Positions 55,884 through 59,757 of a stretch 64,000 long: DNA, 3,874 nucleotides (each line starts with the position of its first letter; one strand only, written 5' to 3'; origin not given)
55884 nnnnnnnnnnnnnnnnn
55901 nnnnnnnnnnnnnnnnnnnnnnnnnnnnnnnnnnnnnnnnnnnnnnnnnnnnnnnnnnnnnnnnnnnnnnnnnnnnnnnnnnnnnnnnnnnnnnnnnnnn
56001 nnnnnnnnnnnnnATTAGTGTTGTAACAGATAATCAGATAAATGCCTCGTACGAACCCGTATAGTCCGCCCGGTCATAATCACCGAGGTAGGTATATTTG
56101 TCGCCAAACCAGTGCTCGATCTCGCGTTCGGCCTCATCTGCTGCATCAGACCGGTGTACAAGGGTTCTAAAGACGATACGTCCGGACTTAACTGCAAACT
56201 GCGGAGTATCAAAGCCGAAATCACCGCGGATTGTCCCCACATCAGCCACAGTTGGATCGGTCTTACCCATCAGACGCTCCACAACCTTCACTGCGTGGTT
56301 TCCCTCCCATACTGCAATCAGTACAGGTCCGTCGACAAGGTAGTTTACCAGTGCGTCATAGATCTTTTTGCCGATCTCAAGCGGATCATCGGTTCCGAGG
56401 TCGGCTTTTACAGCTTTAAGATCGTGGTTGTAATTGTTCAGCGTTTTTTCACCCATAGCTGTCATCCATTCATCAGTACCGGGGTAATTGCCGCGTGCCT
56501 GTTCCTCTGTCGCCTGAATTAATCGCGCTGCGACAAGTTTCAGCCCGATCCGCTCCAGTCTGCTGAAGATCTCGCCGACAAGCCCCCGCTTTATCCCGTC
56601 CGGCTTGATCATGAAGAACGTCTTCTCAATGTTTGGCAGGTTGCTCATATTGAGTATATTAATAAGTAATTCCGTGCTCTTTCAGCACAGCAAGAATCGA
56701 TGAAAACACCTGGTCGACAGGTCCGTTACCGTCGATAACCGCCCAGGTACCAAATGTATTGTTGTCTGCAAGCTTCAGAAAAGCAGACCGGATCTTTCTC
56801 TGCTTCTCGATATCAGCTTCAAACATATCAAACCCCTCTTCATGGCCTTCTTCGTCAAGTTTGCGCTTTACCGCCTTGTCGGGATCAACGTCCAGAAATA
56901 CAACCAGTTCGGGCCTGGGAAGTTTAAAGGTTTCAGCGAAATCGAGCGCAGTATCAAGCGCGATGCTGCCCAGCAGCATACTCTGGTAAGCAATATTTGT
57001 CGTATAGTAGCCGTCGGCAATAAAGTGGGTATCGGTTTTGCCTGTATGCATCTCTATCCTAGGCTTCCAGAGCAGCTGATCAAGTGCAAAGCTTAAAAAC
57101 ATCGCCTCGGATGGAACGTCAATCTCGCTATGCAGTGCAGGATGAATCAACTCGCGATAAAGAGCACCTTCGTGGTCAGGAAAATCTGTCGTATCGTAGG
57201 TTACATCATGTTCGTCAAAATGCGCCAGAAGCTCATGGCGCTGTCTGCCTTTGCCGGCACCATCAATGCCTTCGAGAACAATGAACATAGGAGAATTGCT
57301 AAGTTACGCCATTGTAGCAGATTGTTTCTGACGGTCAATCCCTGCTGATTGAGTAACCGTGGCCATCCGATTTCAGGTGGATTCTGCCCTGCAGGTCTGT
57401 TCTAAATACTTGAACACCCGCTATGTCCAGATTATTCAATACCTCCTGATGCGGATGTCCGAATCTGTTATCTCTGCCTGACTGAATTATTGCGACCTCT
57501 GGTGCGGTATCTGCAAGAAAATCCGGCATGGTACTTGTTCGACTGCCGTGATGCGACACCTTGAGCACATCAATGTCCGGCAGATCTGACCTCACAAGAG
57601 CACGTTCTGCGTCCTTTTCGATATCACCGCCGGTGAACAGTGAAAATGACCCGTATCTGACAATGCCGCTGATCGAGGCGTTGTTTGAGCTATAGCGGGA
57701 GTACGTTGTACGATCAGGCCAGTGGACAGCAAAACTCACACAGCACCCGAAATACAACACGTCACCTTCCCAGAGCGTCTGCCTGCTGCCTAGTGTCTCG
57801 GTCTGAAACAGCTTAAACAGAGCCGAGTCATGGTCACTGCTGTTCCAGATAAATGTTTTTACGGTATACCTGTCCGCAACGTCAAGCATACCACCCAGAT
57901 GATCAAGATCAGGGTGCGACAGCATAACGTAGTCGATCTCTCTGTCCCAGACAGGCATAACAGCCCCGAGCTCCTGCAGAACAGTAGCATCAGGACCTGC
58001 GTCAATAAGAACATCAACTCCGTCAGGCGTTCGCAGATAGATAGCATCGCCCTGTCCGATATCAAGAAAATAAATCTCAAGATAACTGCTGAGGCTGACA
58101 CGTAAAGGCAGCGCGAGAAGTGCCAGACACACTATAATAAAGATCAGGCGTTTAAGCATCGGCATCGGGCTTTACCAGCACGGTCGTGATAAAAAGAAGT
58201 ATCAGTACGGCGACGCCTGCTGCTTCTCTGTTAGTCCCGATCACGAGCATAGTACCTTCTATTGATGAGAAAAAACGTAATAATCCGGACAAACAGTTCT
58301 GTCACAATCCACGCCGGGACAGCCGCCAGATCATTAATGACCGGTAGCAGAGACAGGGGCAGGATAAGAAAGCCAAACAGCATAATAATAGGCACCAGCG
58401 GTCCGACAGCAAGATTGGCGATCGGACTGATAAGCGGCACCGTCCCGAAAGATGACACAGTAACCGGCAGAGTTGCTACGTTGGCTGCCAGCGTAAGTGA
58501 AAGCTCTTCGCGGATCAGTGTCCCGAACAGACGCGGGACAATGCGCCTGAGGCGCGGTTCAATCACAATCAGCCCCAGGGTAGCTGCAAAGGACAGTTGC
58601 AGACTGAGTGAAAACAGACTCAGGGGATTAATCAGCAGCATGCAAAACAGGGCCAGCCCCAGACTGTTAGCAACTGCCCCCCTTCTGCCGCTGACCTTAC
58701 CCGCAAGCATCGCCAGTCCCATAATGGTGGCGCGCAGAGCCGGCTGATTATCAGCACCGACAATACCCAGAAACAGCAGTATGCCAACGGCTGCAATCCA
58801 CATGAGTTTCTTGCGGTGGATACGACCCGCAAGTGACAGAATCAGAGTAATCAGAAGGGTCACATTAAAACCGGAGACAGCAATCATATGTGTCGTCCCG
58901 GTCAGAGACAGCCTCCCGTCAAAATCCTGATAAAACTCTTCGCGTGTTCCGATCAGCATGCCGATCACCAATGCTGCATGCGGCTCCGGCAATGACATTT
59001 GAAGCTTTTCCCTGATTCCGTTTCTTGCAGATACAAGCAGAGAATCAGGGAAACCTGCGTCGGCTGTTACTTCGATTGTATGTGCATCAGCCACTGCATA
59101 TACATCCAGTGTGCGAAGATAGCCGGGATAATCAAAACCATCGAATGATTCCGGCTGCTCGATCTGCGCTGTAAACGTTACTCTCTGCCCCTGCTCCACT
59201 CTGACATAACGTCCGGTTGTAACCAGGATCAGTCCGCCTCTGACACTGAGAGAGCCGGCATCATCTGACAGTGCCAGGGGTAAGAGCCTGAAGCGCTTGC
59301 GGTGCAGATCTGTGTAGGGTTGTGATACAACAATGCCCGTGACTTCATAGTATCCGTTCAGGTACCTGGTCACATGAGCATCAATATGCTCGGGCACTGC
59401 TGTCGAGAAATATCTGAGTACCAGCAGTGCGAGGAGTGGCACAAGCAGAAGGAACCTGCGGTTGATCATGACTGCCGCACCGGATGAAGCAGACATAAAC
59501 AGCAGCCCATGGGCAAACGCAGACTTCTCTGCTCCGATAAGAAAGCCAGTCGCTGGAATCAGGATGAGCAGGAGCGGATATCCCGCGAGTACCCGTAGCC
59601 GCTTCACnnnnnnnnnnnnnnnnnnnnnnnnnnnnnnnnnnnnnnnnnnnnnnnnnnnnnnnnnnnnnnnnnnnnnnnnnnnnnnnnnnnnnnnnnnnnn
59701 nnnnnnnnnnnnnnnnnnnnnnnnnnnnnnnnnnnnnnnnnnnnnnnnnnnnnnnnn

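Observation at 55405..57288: Two tandem ndk paralogs, each with a ~50-aa insertion, next to tmk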

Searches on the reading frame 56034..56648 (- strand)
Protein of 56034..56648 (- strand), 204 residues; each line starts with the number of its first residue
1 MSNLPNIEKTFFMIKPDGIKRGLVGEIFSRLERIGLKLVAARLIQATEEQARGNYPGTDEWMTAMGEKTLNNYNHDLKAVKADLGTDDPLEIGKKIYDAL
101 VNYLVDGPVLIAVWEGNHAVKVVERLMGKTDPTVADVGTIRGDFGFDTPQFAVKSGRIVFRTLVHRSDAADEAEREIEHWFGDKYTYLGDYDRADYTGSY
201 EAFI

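Call 3: search_protein_families(library=pfam, proteins=[window:56034-56648:-], max_evalue=0.01)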
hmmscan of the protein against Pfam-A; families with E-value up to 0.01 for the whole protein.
window:56034-56648:- (204 aa): 1 family
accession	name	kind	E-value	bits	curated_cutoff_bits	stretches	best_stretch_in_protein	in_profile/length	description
PF00334.24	NDK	-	1.8e-35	122.2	27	2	93-183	53-132/135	Nucleoside diphosphate kinase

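Call 4: search_protein_families(library=ncbifam, proteins=[window:56034-56648:-], max_evalue=0.01)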
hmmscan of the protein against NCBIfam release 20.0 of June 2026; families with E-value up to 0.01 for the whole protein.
window:56034-56648:- (204 aa): 6 families
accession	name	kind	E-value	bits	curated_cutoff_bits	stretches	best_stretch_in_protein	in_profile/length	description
NF001908.0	PRK00668.1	equivalog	1.2e-38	132.1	155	2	93-184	56-136/141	nucleoside-diphosphate kinase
NF011115.0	PRK14543.1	equivalog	1.3e-32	113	287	2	90-197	60-164/169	nucleoside-diphosphate kinase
NF011112.0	PRK14540.1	equivalog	1.5e-28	99.3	202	2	93-183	55-134/135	nucleoside-diphosphate kinase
NF011116.0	PRK14545.1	equivalog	4.1e-18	65.9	217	2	93-153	56-116/139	nucleoside-diphosphate kinase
NF011114.0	PRK14542.1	equivalog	3.7e-17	62.3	250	2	8-55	2-49/137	nucleoside-diphosphate kinase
NF011113.0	PRK14541.1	equivalog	3.4e-14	53.1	255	2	94-181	55-131/140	nucleoside-diphosphate kinase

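Call 7: search_solved_structures(query=window:56034-56648:-, show_alignments=2)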
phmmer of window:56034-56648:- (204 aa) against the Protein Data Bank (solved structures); distinct sequences matched with E-value up to 0.001: 109 (the best 60 are shown).
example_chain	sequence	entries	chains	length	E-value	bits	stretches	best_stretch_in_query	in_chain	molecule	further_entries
1xqi_A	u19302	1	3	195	3.3e-49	170.4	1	6-184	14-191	Nucleoside diphosphate kinase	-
3ngr_A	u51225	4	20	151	2.4e-29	105.5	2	7-56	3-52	Nucleoside diphosphate kinase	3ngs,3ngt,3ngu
5cab_A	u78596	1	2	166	2.9e-29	105.3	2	7-56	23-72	Nucleoside diphosphate kinase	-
5caa_A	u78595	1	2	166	2.9e-29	105.3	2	7-56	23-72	Nucleoside diphosphate kinase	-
3vvt_A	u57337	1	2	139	3e-29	105.2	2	94-184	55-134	Nucleoside diphosphate kinase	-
4kpc_A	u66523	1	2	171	9.4e-29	103.6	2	7-56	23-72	Nucleoside diphosphate kinase b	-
5go1_A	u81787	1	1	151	3.5e-28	101.7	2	94-182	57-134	Nucleoside diphosphate kinase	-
5c7p_A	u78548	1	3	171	4e-28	101.5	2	7-56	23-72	Nucleoside diphosphate kinase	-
2zua_A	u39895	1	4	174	4.2e-27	98.2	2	94-201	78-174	Nucleoside diphosphate kinase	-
4di6_A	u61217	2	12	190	8.4e-27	97.2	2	93-194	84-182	Nucleoside diphosphate kinase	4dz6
3vvu_A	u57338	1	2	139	1.3e-26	96.6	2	94-184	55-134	Nucleoside diphosphate kinase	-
1s57_A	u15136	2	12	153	1.4e-26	96.4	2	94-183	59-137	Nucleoside diphosphate kinase II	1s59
1nsk_R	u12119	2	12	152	5.5e-26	94.5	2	96-192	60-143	NUCLEOSIDE DIPHOSPHATE KINASE | Nucleoside diphosphate kinase B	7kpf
1ndl_A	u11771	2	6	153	8.5e-26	93.9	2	95-185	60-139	NUCLEOSIDE DIPHOSPHATE KINASE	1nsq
8pyw_A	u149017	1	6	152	8.6e-26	93.9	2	96-192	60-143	Nucleoside diphosphate kinase B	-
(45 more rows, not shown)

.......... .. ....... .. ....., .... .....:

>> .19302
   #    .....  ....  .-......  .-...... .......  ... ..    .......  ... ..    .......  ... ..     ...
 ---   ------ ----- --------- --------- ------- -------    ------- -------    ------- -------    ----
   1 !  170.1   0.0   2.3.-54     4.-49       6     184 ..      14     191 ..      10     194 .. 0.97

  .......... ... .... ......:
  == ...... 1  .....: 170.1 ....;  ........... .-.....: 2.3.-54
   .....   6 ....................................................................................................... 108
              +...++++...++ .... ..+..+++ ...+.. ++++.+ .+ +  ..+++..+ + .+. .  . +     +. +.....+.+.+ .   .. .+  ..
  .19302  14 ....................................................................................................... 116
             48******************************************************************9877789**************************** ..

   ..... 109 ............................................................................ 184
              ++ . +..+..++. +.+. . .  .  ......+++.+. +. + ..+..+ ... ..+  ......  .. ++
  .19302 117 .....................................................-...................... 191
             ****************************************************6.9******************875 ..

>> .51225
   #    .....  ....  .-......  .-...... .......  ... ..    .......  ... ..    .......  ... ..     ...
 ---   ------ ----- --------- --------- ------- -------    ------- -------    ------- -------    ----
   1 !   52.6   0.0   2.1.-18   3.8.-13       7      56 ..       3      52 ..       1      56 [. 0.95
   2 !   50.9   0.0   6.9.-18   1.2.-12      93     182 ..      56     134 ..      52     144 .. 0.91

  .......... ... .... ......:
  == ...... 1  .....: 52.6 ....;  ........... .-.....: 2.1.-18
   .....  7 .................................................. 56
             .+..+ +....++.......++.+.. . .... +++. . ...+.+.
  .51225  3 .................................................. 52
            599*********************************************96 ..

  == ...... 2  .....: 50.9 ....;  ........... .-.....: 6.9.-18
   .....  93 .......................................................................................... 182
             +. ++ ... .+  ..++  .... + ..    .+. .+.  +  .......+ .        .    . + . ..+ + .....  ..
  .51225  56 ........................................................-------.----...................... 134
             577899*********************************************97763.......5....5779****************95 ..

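Call 12: find_related_loci(query=window:56034-56648:-, collection=genome_contigs, flank=4000)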
Query window:56034-56648:- (204 aa) in genome_contigs; peptide patterns used: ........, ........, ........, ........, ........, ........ (x = any residue, [..] = any of these).
50 stretches matched a pattern; 7 encode a relative of the query (tblastn E <= 1e-3); 7 distinct loci.
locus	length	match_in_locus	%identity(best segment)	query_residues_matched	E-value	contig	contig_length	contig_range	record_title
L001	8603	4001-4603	79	3-203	5e-110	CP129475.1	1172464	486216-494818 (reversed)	MAG: Candidatus Dojkabacteria bacterium isolate cMAG.21 chromosome, complete genome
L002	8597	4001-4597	77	1-199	1e-107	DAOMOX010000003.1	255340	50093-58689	MAG TPA_asm: Candidatus Dojkabacteria bacterium isolate AMR_MDS_5875 NODE_24_length_255340_cov_26.809303, whole genome s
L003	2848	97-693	77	1-199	1e-110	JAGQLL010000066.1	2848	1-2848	MAG: Candidatus Dojkabacteria bacterium isolate HKST-UBA15 2011-04-20_1_(paired)_contig_497254, whole genome shotgun seq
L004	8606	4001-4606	74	2-203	1e-106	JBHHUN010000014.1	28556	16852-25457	MAG: Candidatus Dojkabacteria bacterium isolate S.5.sp3_bin.15 NODE_358_length_28556_cov_7.410231, whole genome shotgun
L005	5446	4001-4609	73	1-203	5e-105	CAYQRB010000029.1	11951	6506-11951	MAG TPA_asm: uncultured Candidatus Saccharibacteria bacterium isolate SRP329715_co1_408 genome assembly, contig: NODE_81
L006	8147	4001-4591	75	4-200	1e-103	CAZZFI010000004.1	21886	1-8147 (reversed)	MAG TPA_asm: uncultured Candidatus Saccharibacteria bacterium isolate SRP193661_co1_149 genome assembly, contig: NODE_24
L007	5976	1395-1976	57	5-197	1e-71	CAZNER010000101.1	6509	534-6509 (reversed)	MAG TPA_asm: uncultured Candidatus Saccharibacteria bacterium isolate binchicken_co334_336 genome assembly, contig: NODE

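Call 21: find_homologous_proteins(query=window:56034-56648:-, max_evalue=1e-10)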
Query window:56034-56648:- (204 aa): 1580 proteins with E <= 1e-10 among 1954 candidates; the best 120 are listed.
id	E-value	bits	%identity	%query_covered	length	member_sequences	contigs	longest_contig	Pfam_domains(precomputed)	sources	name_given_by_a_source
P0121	1.2e-133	461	100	100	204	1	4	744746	PF00334.25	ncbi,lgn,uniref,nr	ncbi:MAG: Nucleoside diphosphate kinase [candidate division WS6 bacterium OLB20]|uniref:nucleoside-d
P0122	1.5e-115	402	85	99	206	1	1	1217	PF00334.25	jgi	-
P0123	1.1e-107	376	79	99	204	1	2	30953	PF00334.25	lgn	-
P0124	1.6e-105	369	79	98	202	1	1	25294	PF00334.25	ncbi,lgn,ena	-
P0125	4.7e-105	368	80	98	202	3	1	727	PF00334.25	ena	-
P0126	7.9e-105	367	80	99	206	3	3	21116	PF00334.25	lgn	-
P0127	1.4e-104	366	78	98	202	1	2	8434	PF00334.25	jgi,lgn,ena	jgi:nucleoside-diphosphate kinase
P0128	2.1e-104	365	77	99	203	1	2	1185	PF00334.25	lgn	-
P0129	2.0e-103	362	79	97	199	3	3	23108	PF00334.25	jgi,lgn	-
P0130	8.1e-102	357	75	100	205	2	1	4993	PF00334.25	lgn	-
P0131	8.7e-102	357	74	100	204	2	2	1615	PF00334.25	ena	-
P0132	1.4e-101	356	76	98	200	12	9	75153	PF00334.25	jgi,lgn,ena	jgi:nucleoside-diphosphate kinase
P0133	1.6e-101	356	74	99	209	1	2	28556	PF00334.25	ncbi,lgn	ncbi:MAG: nucleoside-diphosphate kinase [Candidatus Dojkabacteria bacterium]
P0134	2.3e-101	355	77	98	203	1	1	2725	PF00334.25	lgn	-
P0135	5.0e-101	354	77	98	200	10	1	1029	PF00334.25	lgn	-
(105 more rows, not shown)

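Call 39: predict_structure(alignment_id=A2)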
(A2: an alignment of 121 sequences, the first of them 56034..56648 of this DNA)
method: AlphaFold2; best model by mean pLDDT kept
length: 204 residues; sequences in the alignment: 121
mean_pLDDT: 91.2   pTM: 0.86
mean pLDDT of the five models: 91.2, 90.7, 90.6, 88.9, 88.8
residues with pLDDT >= 90: 155; 70-90: 34; 50-70: 15; < 50: 0
segments of 3 or more residues with pLDDT < 50: none
pLDDT, mean of each block of 10 residues (from residue 1): 75 97 98 94 97 94 94 92 95 96 97 96 94 91 87 87 93 96 92 69 61
secondary structure, 60 per line:
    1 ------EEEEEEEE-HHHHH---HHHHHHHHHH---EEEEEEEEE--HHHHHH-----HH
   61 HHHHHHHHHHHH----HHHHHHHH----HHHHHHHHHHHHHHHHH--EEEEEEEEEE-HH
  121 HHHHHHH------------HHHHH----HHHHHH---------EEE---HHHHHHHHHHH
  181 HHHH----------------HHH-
elements in order: E7-14 H16-20 H24-33 E37-45 H48-53 H59-72 H77-84 H89-105 E108-117 H119-127 H140-144 H149-154 E164-166 H170-184

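Call 78: fold_search(model_id=the predicted structure, library=pdb)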
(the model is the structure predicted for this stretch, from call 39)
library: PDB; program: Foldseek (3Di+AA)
matches with E <= 10: 548; with E <= 0.001: 259
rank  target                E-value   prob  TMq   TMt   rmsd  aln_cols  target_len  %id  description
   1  1xqi_A                9.3e-21  1.00  0.80  0.89   1.8       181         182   45  Crystal Structure Analysis of an NDP kinase from Pyrobaculum aerophilum (released 2005-09-20)
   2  4di6_E                6.8e-15  1.00  0.70  0.85   4.6       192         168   29  crystal structure of nucleoside-diphosphate kinase from Borrelia burgdorferi (released 2012-02-08)
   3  2dxe_B                9.2e-15  1.00  0.63  0.82   5.2       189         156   33  Crystal structure of nucleoside diphosphate kinase in complex with GDP (released 2007-02-25)
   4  2cwk_B                1.2e-14  1.00  0.65  0.86   5.1       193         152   32  Crystal structure of nucleotide diphosphate kinase from Pyrococcus horikoshii (released 2005-12-21)
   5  2dya_B                1.6e-14  1.00  0.66  0.86   4.3       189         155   33  Crystal structure of complex between Adenine nucleotide and nucleoside diphosphate kinase (released 2007-03-08)
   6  5u2i_F                2.2e-14  1.00  0.67  0.87   4.3       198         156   32  Crystal structure of a nucleoside diphosphate kinase from Naegleria fowleri (released 2017-01-25)
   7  9a79_A                2.2e-14  1.00  0.65  0.87   4.4       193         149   34  Integrative model of NDK-6PGD by crosslinking MS and deep learning (released 2024-09-18)
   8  4di6_C                3.7e-14  1.00  0.70  0.86   4.6       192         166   29  crystal structure of nucleoside-diphosphate kinase from Borrelia burgdorferi (released 2012-02-08)
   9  2dxd_A                3.7e-14  1.00  0.62  0.82   5.4       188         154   32  Crystal structure of nucleoside diphosphate kinase in complex with ATP analog (released 2007-02-25)
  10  4di6_A                4.2e-14  1.00  0.71  0.85   4.6       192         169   29  crystal structure of nucleoside-diphosphate kinase from Borrelia burgdorferi (released 2012-02-08)
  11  2dxe_A                4.5e-14  1.00  0.62  0.82   5.2       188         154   32  Crystal structure of nucleoside diphosphate kinase in complex with GDP (released 2007-02-25)
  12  2cwk_A                5.1e-14  1.00  0.62  0.83   5.4       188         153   32  Crystal structure of nucleotide diphosphate kinase from Pyrococcus horikoshii (released 2005-12-21)
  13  3ngs_B                6.1e-14  1.00  0.64  0.86   4.7       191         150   35  Structure of Leishmania nucleoside diphosphate kinase b with ordered nucleotide-binding loop (released 2011-04-27)
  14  1s57_A                6.5e-14  1.00  0.66  0.88   4.4       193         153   34  crystal structure of nucleoside diphosphate kinase 2 from Arabidopsis (released 2004-11-30)
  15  4fkx_A                8.2e-14  1.00  0.66  0.87   4.8       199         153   35  Crystal structure of nucleoside diphosphate kinase B from Trypanosoma brucei bound to CDP (released 2012-06-27)
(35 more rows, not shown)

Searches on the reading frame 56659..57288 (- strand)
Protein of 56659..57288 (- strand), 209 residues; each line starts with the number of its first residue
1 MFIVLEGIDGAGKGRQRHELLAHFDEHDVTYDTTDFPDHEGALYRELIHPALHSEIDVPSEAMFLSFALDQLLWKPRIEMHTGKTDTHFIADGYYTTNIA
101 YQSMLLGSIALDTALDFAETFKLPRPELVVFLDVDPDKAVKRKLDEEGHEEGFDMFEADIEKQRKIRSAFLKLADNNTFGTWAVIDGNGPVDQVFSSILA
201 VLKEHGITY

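Call 3: search_protein_families(library=pfam, proteins=[window:56659-57288:-], max_evalue=0.01)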
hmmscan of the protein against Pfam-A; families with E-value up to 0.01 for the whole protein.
window:56659-57288:- (209 aa): 1 family
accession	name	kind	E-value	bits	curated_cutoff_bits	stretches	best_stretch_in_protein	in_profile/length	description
PF02223.23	Thymidylate_kin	-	1.2e-18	68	27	1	5-198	1-185/185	Thymidylate kinase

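Call 4: search_protein_families(library=ncbifam, proteins=[window:56659-57288:-], max_evalue=0.01)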
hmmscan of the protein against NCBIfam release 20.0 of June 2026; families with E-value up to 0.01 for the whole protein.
window:56659-57288:- (209 aa): 3 families
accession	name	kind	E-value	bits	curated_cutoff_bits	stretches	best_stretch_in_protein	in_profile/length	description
NF005923.0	PRK07933.1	equivalog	5.6e-25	87.9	193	1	1-201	1-210/213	dTMP kinase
TIGR00041.1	DTMP_kinase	equivalog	9.3e-22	77.7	83.25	1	1-196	5-194/196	dTMP kinase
NF001381.0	PRK00279.1-3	equivalog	0.0052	16.6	187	0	1-25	1-25/188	adenylate kinase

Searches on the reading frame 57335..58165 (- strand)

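Call 3: search_protein_families(library=pfam, proteins=[window:57335-58165:-], max_evalue=0.01)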
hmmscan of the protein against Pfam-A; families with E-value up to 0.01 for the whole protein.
window:57335-58165:- (276 aa): 3 families
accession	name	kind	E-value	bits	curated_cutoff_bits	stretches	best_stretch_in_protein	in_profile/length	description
PF00753.33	Lactamase_B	-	3.7e-09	37.2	22.7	1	36-227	3-192/196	Metallo-beta-lactamase superfamily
PF12706.13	Lactamase_B_2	-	2.1e-07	31.2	27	1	52-99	3-53/200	Beta-lactamase superfamily domain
PF16661.11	Lactamase_B_6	-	0.00027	20.8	27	1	48-93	5-52/193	Metallo-beta-lactamase superfamily domain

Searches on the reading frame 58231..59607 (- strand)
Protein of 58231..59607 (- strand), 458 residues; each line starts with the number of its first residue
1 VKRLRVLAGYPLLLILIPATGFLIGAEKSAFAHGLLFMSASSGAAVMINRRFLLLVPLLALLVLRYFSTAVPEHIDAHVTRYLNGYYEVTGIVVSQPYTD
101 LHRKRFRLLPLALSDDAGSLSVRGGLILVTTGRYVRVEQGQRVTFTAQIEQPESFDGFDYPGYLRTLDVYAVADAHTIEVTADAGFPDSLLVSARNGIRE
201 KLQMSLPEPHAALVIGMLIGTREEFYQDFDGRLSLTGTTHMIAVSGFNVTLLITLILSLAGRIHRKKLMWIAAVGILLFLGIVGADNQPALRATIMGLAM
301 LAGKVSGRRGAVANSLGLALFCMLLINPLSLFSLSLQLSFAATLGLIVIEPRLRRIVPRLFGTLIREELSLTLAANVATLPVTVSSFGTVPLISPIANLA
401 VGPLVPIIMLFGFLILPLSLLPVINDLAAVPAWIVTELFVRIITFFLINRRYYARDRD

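Call 73: search_protein_families(library=pfam, proteins=[window:58231-59607:-], max_evalue=0.001)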
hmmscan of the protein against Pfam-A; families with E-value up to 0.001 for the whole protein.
window:58231-59607:- (458 aa): 2 families
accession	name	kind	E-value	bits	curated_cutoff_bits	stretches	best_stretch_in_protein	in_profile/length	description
PF03772.21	Competence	-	1.5e-42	146.3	23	1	217-444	1-233/270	Competence protein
PF13567.11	DUF4131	-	1.3e-15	57.9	31.6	1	42-179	18-163/165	Domain of unknown function (DUF4131)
